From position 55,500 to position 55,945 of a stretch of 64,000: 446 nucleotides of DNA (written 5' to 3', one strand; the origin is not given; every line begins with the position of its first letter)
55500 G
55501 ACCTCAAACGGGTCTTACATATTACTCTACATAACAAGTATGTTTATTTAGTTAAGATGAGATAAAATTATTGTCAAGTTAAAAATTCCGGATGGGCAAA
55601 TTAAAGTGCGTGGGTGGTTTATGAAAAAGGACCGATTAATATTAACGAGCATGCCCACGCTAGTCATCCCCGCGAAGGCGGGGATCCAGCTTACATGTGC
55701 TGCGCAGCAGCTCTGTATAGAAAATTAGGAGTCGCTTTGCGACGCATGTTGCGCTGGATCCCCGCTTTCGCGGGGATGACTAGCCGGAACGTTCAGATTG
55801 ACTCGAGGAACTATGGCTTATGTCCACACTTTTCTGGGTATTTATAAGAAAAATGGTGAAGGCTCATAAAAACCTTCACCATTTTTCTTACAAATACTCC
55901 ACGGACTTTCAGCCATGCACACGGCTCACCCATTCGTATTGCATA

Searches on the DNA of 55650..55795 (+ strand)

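Call 30: search_dna_similar(query=window:55650-55795:+, collection=plasmids, mode=distant, max_evalue=0.01, max_rows=25)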
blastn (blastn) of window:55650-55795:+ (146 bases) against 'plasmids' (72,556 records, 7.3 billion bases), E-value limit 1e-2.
Records with a match: 14; places in all: 48; records where one place covers at least 80% of the query: 0.
Best place of each record, by identity: >=99% 6; 95-99% 7; 90-95% 1.
By first word of the organism name: Azospirillum 10; Novosphingobium 1; Tistrella 1; Sphingopyxis 1; Photobacterium 1.
By predicted mobility (MOB-suite, as given by PLSDB): non-mobilizable 6; mobilizable 4; conjugative 4.
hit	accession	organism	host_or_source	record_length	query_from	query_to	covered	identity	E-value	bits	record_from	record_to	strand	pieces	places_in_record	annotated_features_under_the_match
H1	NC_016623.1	Azospirillum lipoferum 4B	-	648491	14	138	42%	96.7%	6e-5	104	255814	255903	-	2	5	none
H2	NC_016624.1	Azospirillum lipoferum 4B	-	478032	14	131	37%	100.0%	8e-4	100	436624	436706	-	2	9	none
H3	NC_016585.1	Azospirillum lipoferum 4B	-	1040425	14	131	37%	100.0%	8e-4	100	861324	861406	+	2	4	none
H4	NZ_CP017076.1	Novosphingobium resinovorum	single cell,soil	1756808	6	42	25%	91.9%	6e-5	55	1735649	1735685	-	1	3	none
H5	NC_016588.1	Azospirillum lipoferum 4B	-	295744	14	45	22%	97.0%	2e-4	53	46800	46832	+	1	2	none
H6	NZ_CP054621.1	Azospirillum oryzae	cell culture,soil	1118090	14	45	22%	97.0%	2e-4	53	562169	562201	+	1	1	record has no annotation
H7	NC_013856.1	Azospirillum sp. B510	-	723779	11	40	21%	96.7%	8e-4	51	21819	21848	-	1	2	none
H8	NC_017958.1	Tistrella mobilis KA081020-065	-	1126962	14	43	21%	96.7%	8e-4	51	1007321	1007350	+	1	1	record has no annotation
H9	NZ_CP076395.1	Sphingopyxis indica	Single cell,HCH dumpsite soil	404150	102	131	21%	96.7%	8e-4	51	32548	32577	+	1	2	ileS: isoleucine--tRNA ligase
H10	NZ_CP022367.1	Azospirillum sp. TSH58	single cell,paddy soils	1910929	103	131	20%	96.6%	3e-3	49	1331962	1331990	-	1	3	record has no annotation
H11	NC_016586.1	Azospirillum lipoferum 4B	-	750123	105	131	18%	100.0%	8e-4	50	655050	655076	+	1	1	none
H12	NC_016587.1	Azospirillum lipoferum 4B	-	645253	14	40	18%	100.0%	8e-4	50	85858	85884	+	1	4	none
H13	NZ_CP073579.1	Photobacterium sp. GJ3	-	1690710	14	40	18%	100.0%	8e-4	50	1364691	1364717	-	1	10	record has no annotation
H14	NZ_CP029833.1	Azospirillum ramasamyi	single cell,Cow dung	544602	15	40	18%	100.0%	3e-3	48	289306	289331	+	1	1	none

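Call 31: get_annotated_region(hit=H1, flank=300)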
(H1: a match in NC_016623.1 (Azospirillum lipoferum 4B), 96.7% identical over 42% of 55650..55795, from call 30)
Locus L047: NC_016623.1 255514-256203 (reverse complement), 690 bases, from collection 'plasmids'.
description: Azospirillum lipoferum 4B plasmid AZO_p3, complete sequence
organism: Azospirillum lipoferum 4B (NCBI taxid 862719)
taxonomy: Bacteria; Pseudomonadota; Alphaproteobacteria; Rhodospirillales; Azospirillaceae; Azospirillum; Azospirillum lipoferum; Azospirillum lipoferum 4B
host: -; source: -; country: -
typing (MOB-suite, as given by PLSDB): non-mobilizable
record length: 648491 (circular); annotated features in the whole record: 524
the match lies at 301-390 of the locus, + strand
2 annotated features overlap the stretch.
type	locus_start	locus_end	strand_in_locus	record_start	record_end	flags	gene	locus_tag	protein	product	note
CDS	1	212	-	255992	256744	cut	sufC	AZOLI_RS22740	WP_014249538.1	Fe-S cluster assembly ATPase SufC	GO:0016226 - iron-sulfur cluster assembly [Evidence IEA]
CDS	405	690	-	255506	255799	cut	-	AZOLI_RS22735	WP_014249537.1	GIY-YIG nuclease family protein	-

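Call 32: get_annotated_region(hit=H13, flank=300)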
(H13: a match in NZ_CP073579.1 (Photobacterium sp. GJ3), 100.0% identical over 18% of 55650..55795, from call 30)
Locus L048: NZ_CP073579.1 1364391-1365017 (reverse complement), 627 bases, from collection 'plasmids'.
description: Photobacterium sp. GJ3 plasmid pGJ3-1, complete sequence
organism: Photobacterium sp. GJ3 (NCBI taxid 2829502)
taxonomy: Bacteria; Pseudomonadota; Gammaproteobacteria; Vibrionales; Vibrionaceae; Photobacterium; Photobacterium sp. GJ3
host: -; source: -; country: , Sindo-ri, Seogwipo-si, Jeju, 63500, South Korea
typing (MOB-suite, as given by PLSDB): non-mobilizable
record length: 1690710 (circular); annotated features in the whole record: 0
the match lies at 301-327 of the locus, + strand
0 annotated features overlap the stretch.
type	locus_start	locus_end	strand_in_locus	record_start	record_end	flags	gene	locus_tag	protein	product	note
